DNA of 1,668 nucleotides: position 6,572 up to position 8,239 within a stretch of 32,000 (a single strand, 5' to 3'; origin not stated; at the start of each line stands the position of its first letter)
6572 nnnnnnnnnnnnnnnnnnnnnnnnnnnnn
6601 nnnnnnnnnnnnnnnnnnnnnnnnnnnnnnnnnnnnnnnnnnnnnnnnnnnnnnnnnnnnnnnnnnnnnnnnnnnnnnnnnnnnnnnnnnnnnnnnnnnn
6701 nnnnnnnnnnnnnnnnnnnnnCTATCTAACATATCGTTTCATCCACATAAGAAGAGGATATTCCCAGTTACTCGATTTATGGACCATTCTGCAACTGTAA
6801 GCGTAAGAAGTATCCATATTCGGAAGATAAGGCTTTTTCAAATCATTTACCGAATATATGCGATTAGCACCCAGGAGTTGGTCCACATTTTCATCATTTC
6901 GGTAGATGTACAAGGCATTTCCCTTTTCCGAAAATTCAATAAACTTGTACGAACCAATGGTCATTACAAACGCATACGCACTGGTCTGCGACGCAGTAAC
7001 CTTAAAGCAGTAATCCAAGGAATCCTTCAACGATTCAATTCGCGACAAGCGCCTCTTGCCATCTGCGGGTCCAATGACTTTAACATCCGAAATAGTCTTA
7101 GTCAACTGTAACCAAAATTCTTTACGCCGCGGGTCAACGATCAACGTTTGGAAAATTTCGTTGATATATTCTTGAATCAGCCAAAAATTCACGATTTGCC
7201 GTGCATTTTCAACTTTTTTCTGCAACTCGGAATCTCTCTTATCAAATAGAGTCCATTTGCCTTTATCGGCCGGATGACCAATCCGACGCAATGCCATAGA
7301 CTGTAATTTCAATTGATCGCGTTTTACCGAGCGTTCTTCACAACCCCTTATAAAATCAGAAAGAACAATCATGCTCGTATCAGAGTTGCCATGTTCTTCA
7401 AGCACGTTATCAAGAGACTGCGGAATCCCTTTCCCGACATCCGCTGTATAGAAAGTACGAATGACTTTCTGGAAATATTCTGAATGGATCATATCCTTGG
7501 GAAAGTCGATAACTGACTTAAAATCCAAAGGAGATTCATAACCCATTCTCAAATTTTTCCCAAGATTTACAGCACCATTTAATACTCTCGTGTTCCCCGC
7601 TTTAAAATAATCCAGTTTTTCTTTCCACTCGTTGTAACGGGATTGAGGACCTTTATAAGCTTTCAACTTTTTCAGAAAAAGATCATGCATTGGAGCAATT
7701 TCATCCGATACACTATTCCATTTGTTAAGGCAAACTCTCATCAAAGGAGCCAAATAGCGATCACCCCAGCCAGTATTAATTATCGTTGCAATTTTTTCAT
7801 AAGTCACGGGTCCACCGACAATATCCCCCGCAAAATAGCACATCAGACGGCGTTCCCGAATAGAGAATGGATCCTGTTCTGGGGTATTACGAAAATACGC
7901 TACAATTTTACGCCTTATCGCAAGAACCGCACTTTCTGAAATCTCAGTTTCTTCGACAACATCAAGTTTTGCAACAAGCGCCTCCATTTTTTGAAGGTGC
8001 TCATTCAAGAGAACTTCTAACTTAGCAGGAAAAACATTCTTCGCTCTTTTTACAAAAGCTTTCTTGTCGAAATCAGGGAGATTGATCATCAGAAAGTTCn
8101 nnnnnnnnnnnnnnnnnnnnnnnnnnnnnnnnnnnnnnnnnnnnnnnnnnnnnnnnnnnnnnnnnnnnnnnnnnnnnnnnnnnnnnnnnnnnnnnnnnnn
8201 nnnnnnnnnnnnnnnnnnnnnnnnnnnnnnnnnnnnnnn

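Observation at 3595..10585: Zorya type I-like anti-phage operon: MotA-like with long tail, MotB/OmpA-like, unknown protein, SNF2-Mrr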

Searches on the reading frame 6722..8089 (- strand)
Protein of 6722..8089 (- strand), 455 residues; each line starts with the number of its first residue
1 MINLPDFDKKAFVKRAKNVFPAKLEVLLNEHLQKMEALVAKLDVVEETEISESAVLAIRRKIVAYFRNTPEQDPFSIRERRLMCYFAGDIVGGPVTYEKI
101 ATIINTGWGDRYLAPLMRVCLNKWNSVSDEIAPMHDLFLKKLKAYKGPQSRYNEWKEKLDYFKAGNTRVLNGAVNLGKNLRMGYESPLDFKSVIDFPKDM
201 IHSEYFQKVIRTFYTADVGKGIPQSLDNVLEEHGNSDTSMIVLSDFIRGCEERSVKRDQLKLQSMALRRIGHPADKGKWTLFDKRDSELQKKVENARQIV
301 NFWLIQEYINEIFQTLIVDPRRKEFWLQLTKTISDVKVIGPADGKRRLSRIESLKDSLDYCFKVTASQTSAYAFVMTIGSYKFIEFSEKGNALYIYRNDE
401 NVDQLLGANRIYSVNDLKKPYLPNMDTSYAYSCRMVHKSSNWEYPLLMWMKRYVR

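Call 3: search_protein_families(library=padloc, proteins=[window:6722-8089:-], max_evalue=0.01)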
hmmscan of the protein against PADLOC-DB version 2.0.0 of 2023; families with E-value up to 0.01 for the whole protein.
window:6722-8089:- (455 aa): 6 families
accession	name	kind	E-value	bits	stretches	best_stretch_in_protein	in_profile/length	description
PDLC00613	ZorC1|ZorC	-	6.8e-21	72.6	1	256-419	267-431/570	EH signature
PDLC00625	ZorC1|ZorC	-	1.7e-17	61.3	1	256-418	270-440/551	EH signature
PDLC00616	ZorC1|ZorC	-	4.5e-14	50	1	293-443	307-459/575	EH signature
PDLC00624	ZorC1|ZorC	-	4.5e-09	33.7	1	259-400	274-415/560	EH signature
PDLC00614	ZorC1|ZorC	-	6.9e-06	23.1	1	295-398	300-407/465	EH signature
PDLC00620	ZorC1|ZorC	-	2.3e-05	21.6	1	261-443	215-403/432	EH signature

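Call 4: search_protein_families(library=pfam, proteins=[window:6722-8089:-], max_evalue=0.01)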
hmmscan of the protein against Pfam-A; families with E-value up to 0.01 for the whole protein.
window:6722-8089:- (455 aa): 1 family
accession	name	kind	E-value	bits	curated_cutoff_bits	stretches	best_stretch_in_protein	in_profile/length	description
PF15611.11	EH_Signature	-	3e-17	63.5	27.5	1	233-398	204-364/423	EH_Signature domain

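Call 19: find_encoding_contigs(protein=window:6722-8089:-, flank=10000, max_places=6)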
Protein window:6722-8089:- (455 aa): 24 contigs read that carry it; 6 places shown.
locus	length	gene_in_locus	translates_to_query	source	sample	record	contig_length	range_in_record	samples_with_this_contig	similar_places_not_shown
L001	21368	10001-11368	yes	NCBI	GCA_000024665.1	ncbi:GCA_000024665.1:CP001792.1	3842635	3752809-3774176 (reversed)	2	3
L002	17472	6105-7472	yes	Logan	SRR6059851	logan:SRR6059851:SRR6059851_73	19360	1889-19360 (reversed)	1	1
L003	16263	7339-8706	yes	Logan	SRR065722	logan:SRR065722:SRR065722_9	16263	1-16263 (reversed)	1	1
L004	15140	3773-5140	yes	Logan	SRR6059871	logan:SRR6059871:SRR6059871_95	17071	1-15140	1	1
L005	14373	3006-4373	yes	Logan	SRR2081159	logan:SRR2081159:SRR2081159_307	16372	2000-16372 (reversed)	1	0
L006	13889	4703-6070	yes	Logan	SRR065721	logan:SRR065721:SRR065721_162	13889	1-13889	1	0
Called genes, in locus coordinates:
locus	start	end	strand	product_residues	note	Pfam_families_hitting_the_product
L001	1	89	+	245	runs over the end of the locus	-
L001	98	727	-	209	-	PF04608:PgpA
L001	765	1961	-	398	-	PF13167:GTP-bdg_N, PF16360:GTP-bdg_M, PF01926:MMR_HSR1, PF02421:FeoB_N (weak)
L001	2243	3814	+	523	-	-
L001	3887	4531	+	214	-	-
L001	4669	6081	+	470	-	PF28494:GlyRS_ins_1 (faint), PF00587:tRNA-synt_2b, PF03129:HGTP_anticodon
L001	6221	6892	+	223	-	-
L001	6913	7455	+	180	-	-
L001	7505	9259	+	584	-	PF28082:ZorA-like_t1, PF04513:Baculo_PEP_C (faint), PF01442:Apolipoprotein (faint)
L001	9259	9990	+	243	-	-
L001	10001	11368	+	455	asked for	PF15611:EH_Signature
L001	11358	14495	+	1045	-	PF04851:ResIII, PF00176:SNF2-rel_dom, PF00271:Helicase_C, PF04471:Mrr_cat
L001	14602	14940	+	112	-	-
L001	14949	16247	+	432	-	-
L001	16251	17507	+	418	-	-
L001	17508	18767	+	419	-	-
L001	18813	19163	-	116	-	PF01502:PRA-CH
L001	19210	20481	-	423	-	PF00171:Aldedh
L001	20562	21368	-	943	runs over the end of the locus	PF02837:Glyco_hydro_2_N, PF22666:Glyco_hydro_2_N2, PF02836:Glyco_hydro_2_C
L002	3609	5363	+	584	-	PF28082:ZorA-like_t1, PF04513:Baculo_PEP_C (faint), PF01442:Apolipoprotein (faint)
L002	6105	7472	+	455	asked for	PF15611:EH_Signature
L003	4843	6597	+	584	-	PF28082:ZorA-like_t1, PF04513:Baculo_PEP_C (faint), PF01442:Apolipoprotein (faint)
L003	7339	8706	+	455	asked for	PF15611:EH_Signature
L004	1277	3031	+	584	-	PF28082:ZorA-like_t1, PF04513:Baculo_PEP_C (faint), PF01442:Apolipoprotein (faint)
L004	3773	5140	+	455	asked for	PF15611:EH_Signature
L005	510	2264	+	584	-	PF28082:ZorA-like_t1, PF04513:Baculo_PEP_C (faint), PF01442:Apolipoprotein (faint)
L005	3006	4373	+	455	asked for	PF15611:EH_Signature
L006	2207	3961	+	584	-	PF28082:ZorA-like_t1, PF04513:Baculo_PEP_C (faint), PF01442:Apolipoprotein (faint)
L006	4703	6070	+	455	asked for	PF15611:EH_Signature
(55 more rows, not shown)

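Call 23: search_solved_structures(query=window:6722-8089:-, max_evalue=0.1, show_alignments=1)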
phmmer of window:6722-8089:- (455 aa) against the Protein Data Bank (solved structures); distinct sequences matched with E-value up to 0.1: 1.
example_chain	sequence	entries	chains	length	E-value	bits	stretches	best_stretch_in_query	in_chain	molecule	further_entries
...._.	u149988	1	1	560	0.0016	20.5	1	293-397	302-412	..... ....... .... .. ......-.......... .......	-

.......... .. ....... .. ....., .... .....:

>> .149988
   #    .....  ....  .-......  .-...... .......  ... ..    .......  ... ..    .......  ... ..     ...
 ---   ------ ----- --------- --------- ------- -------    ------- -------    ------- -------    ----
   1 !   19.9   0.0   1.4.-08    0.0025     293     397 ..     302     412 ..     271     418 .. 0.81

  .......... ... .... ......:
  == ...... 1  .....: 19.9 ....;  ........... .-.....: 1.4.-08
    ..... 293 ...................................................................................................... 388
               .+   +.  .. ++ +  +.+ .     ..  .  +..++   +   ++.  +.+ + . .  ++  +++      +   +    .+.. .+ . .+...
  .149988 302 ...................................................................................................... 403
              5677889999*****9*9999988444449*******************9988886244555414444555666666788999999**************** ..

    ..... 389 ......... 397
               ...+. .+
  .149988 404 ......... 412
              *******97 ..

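Call 32: search_protein_families(library=ncbifam, proteins=[L001:6221-6892:+, L001:6913-7455:+, L001:14602-14940:+, L001:14949-16247:+, L001:16251-17507:+, L001:17508-18767:+, window:6722-8089:-], max_evalue=0.01)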
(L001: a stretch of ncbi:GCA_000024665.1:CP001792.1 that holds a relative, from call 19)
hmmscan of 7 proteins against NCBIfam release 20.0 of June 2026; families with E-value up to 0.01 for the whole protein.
L001:6221-6892:+ (223 aa): 0 families

L001:6913-7455:+ (180 aa): 1 family
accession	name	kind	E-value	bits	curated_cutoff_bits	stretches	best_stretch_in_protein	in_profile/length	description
NF050142.1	PG1828_fam_lipo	equivalog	0.0056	17.4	50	1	5-41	1-39/59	PG1828 family lipoprotein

L001:14602-14940:+ (112 aa): 0 families

L001:14949-16247:+ (432 aa): 0 families

L001:16251-17507:+ (418 aa): 0 families

L001:17508-18767:+ (419 aa): 0 families

window:6722-8089:- (455 aa): 1 family
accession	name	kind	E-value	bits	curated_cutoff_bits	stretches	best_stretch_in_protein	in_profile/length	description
NF041789.2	anti-phage_ZorC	equivalog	2.4e-10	39.6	490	1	262-400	275-413/551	type I Zorya anti-phage system protein ZorC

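Call 33: search_protein_families(library=pfam, proteins=[L001:6221-6892:+, L001:6913-7455:+, L001:14602-14940:+, L001:14949-16247:+, L001:16251-17507:+, L001:17508-18767:+], max_evalue=1)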
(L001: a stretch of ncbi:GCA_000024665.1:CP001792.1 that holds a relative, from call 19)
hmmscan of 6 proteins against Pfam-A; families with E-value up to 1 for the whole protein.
L001:6221-6892:+ (223 aa): 1 family
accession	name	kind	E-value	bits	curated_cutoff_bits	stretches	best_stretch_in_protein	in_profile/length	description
PF14852.12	Fis1_TPR_N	-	0.34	11.1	25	1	84-93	4-13/33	Fis1 N-terminal tetratricopeptide repeat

L001:6913-7455:+ (180 aa): 1 family
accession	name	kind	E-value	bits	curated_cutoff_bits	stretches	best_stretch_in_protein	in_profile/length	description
PF19967.4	VMAP-M5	-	0.029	14.8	27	1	108-159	51-100/136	vWA-MoxR associated protein middle region (VMAP-M) 5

L001:14602-14940:+ (112 aa): 0 families

L001:14949-16247:+ (432 aa): 1 family
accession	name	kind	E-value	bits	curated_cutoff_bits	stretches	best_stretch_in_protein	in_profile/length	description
PF18475.7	PIN7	-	0.17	13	34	1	73-148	14-89/103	PIN domain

L001:16251-17507:+ (418 aa): 0 families

L001:17508-18767:+ (419 aa): 0 families

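Call 39: find_encoding_contigs(protein=L001:4669-6081:+, flank=10000, max_places=8)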
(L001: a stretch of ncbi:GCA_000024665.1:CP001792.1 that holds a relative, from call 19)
Protein L001:4669-6081:+ (470 aa): 23 contigs read that carry it; 8 places shown.
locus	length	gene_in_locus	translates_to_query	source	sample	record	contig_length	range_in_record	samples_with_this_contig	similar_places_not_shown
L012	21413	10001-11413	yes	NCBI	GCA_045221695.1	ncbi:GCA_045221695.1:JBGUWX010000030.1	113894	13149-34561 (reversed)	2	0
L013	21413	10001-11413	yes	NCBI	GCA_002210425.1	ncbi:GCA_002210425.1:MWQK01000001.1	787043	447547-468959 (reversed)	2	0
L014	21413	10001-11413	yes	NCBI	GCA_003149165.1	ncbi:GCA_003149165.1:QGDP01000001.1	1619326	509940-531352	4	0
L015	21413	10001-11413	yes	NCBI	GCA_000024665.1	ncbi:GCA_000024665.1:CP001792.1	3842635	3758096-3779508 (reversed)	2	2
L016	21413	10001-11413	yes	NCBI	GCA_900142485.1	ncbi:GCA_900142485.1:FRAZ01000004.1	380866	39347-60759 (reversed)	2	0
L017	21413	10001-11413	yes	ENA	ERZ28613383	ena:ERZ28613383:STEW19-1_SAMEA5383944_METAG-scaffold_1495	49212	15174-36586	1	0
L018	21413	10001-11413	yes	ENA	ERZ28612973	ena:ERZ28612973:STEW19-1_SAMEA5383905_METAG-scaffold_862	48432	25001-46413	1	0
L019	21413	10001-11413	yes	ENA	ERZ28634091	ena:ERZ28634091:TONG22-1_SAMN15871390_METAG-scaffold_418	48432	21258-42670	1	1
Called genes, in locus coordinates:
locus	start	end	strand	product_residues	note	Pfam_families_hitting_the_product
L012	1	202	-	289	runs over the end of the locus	PF01790:LGT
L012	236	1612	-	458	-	PF00905:Transpeptidase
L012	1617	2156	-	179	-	PF00929:RNase_T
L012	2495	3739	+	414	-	PF00109:ketoacyl-synt, PF02801:Ketoacyl-synt_C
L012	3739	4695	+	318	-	-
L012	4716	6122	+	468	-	PF00209:SNF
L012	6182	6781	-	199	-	PF04608:PgpA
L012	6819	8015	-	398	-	PF13167:GTP-bdg_N, PF16360:GTP-bdg_M, PF01926:MMR_HSR1, PF02421:FeoB_N (weak)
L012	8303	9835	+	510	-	-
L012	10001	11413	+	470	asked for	PF28494:GlyRS_ins_1 (faint), PF00587:tRNA-synt_2b, PF03129:HGTP_anticodon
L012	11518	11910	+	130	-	-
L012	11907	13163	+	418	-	-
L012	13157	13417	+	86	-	-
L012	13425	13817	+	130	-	-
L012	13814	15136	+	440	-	-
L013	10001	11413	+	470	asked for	PF28494:GlyRS_ins_1 (faint), PF00587:tRNA-synt_2b, PF03129:HGTP_anticodon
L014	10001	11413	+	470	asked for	PF28494:GlyRS_ins_1 (faint), PF00587:tRNA-synt_2b, PF03129:HGTP_anticodon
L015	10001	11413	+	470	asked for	PF28494:GlyRS_ins_1 (faint), PF00587:tRNA-synt_2b, PF03129:HGTP_anticodon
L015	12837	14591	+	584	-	PF28082:ZorA-like_t1, PF04513:Baculo_PEP_C (faint), PF01442:Apolipoprotein (faint)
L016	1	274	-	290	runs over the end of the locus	PF01790:LGT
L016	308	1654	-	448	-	PF00905:Transpeptidase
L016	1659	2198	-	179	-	PF00929:RNase_T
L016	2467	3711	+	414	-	PF00109:ketoacyl-synt, PF02801:Ketoacyl-synt_C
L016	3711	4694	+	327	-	-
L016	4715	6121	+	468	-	PF00209:SNF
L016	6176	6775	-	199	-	PF04608:PgpA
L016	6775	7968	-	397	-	PF13167:GTP-bdg_N, PF16360:GTP-bdg_M, PF02421:FeoB_N (weak), PF01926:MMR_HSR1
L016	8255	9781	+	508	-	PF18998:Flg_new_2 (faint)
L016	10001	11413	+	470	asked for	PF28494:GlyRS_ins_1 (faint), PF00587:tRNA-synt_2b, PF03129:HGTP_anticodon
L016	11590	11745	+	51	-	-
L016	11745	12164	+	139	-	-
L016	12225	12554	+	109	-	PF00893:Multi_Drug_Res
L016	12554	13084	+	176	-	-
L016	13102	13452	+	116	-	-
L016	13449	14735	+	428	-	-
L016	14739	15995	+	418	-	-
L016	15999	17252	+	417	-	-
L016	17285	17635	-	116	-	PF01502:PRA-CH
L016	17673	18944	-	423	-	PF00171:Aldedh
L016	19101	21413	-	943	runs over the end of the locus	PF02837:Glyco_hydro_2_N, PF22666:Glyco_hydro_2_N2, PF00703:Glyco_hydro_2 (faint), PF02836:Glyco_hydro_2_C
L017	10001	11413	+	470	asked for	PF28494:GlyRS_ins_1 (faint), PF00587:tRNA-synt_2b, PF03129:HGTP_anticodon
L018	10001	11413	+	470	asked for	PF28494:GlyRS_ins_1 (faint), PF00587:tRNA-synt_2b, PF03129:HGTP_anticodon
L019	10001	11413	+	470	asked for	PF28494:GlyRS_ins_1 (faint), PF00587:tRNA-synt_2b, PF03129:HGTP_anticodon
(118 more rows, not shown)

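Call 44: find_homologous_proteins(query=window:6722-8089:-, max_evalue=0.00001)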
Query window:6722-8089:- (455 aa): 9 proteins with E <= 0.00001 among 5061 candidates.
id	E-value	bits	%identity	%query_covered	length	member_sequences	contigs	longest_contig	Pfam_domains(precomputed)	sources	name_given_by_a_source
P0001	0.0e+0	1041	100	100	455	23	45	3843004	PF15611.12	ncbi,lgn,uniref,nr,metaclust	ncbi:hypothetical protein FSU_0323 [Fibrobacter succinogenes subsp. succinogenes S85]|uniref:Zorya p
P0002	5.0e-226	769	75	100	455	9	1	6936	PF15611.12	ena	-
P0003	2.4e-170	585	58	99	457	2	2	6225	PF15611.12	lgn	-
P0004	1.0e-167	577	58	99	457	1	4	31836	PF15611.12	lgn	-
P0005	6.0e-164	564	56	99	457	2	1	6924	PF15611.12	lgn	-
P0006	1.4e-160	553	55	99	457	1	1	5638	PF15611.12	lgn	-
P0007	3.2e-110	387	45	98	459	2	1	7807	PF15611.12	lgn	-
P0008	5.4e-108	380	55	71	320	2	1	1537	PF15611.12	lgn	-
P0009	9.7e-52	194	31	98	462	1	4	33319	PF15611.12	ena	-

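Call 48: find_homologous_proteins(query=A1, max_evalue=0.001)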
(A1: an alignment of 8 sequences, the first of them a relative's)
Query A1 (8 sequences) (455 aa, profile of the alignment): 9 proteins with E <= 0.001 among 6142 candidates.
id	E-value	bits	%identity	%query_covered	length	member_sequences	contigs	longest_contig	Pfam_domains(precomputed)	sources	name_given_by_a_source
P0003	1.1e-244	830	58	99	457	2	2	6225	PF15611.12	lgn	-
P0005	1.2e-243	827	56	99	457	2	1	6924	PF15611.12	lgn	-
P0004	9.5e-240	814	58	99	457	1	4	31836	PF15611.12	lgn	-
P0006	2.8e-238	809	55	99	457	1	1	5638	PF15611.12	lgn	-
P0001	1.4e-228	777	100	100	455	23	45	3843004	PF15611.12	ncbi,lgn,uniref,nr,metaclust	ncbi:hypothetical protein FSU_0323 [Fibrobacter succinogenes subsp. succinogenes S85]|uniref:Zorya p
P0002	7.0e-224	762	75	100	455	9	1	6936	PF15611.12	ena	-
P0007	2.1e-209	714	45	98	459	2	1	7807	PF15611.12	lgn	-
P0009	5.8e-176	604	31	98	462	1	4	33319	PF15611.12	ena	-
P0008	4.0e-147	509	55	71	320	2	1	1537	PF15611.12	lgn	-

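Call 60: predict_structure(alignment_id=A1)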
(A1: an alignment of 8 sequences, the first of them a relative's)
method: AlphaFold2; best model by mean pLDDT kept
length: 455 residues; sequences in the alignment: 8
mean_pLDDT: 83.8   pTM: 0.78
mean pLDDT of the five models: 83.8, 83.2, 82.7, 80.3, 75.0
residues with pLDDT >= 90: 214; 70-90: 169; 50-70: 46; < 50: 26
segments of 3 or more residues with pLDDT < 50: 1-7, 14-17, 37-47
pLDDT, mean of each block of 10 residues (from residue 1): 43 50 58 51 46 90 87 87 90 91 93 89 72 90 91 88 65 90 88 77 89 91 92 90 95 86 95 92 80 96 97 92 94 95 92 93 84 93 86 88 88 88 74 79 88 82
secondary structure, 60 per line:
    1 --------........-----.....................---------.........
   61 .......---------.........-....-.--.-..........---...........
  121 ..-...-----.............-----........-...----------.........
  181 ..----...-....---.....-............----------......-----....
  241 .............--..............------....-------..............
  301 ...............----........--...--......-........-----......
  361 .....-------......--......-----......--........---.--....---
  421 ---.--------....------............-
elements in order: H9-16 H22-42 H52-67 H77-85 H87-90 H97-106 H110-122 H132-144 H150-157 H172-182 H191-194 H198-202 H204-215 H226-231 H237-253 H256-269 H276-279 H287-315 H320-327 E335-340 H342-349 H355-361 E362-365 E373-378 E381-386 E392-397 H400-407 H414-417 E433-436 H443-454

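Call 62: search_protein_representatives(alignment_id=A1)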
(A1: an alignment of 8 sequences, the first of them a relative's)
Query: 8 sequences, 457 profile positions. Proteins with E-value up to 0.001 (for the whole library): 988; up to 1e-10: 406; up to 1e-30: 228. The best 150 are listed.
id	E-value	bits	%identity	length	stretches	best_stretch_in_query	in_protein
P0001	4.3e-229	777.2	-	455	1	1-457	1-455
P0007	6.7e-210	713.9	-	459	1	1-457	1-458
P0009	1.8e-176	603.7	-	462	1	7-457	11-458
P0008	1.3e-147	508.6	-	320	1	138-457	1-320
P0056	5.6e-147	506.5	-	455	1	1-456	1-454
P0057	1.4e-114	399.7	-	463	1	7-456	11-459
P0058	2.0e-102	359.6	-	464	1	7-455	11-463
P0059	5.3e-97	341.7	-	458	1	22-456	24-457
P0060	5.2e-95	335.2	-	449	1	1-455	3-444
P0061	2.9e-93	329.4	-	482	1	1-456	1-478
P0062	6.4e-92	325.0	-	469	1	7-456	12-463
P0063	9.8e-92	324.4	-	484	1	1-456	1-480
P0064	6.1e-90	318.5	-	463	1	1-454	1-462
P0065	9.0e-90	317.9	-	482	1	7-454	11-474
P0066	3.6e-84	299.4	-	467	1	7-455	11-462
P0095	4.6e-63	229.9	-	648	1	12-456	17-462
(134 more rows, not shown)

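Call 64: fold_search(model_id=the predicted structure, library=pdb)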
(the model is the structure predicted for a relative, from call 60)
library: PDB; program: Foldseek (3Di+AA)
matches with E <= 10: 354; with E <= 0.001: 1
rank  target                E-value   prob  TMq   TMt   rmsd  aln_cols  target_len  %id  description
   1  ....                  4.6e-07  1.00  0.43  0.48  10.9       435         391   15  Zorya anti-bacteriophage defense system ZorC WT (released 2024-12-04)
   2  9i05_Xi               4.4e-01  0.33  0.18  0.19  18.4       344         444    6  Cryo-EM structure of the large subunit of the mitochondrial ribosome from Toxoplasma gondii (released 2025-06-11)
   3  8j07_d3               4.6e-01  0.30  0.18  0.18  22.0       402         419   11  96nm repeat of human respiratory doublet microtubule and associated axonemal complexes (released 2023-07-26)
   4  4hzk_A                5.5e-01  0.28  0.19  0.11  15.7       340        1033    8  Crystal structure of free CRM1 (crystal form 2) (released 2013-01-23)
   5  5svd_B                7.7e-01  0.25  0.19  0.17  17.4       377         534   10  Nop9, a new PUF-like protein, prevents premature pre-rRNA cleavage to correctly process mature 18S rRNA (released 2016-10-26)
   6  8ro0_J                8.4e-01  0.20  0.19  0.16  22.6       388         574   10  Structure of the C. elegans Intron Lariat Spliceosome primed for disassembly (ILS') (released 2024-08-07)
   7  8eex_B                8.4e-01  0.16  0.21  0.16  20.3       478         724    8  Cas7-11 in complex with Csx29 (released 2022-11-16)
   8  5cqs_A                8.4e-01  0.09  0.13  0.16  17.7       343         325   10  Dimerization of Elp1 is essential for Elongator complex assembly (released 2015-08-19)
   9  6v6f_B                9.6e-01  0.10  0.11  0.16  21.7       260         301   13  Crystal structure of Q61L KRAS(GMPPNP)-NF1(GRD)-SPRED1(EVH1) complex (released 2020-07-15)
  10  8v24_A                1.0e+00  0.18  0.20  0.24  14.2       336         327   13  LapB cytoplasmic domain in complex with LpxC (released 2024-04-24)
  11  8oip_Ae               1.0e+00  0.28  0.26  0.22  18.8       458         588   10  28S mammalian mitochondrial small ribosomal subunit with mtRF1 and P-site tRNA (released 2023-05-24)
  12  5cjp_E                1.1e+00  0.04  0.09  0.11  23.2       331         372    9  The Structural Basis for Cdc42-Induced Dimerization of IQGAPs (released 2016-08-10)
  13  8c6j_S                1.2e+00  0.06  0.11  0.08  28.8       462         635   10  Human spliceosomal PM5 C* complex (released 2023-07-12)
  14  9a0j_G                1.3e+00  0.21  0.22  0.18  13.0       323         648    9  Deep learning enables the atomic structure determination of the Fanconi Anemia core complex from cryoEM (released 2020-09-15)
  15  8rsv_A                1.3e+00  0.13  0.19  0.21  18.2       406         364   10  Rap from bacteriophage Phi3T in presence of pheromone RRGHTAS (released 2024-07-24)
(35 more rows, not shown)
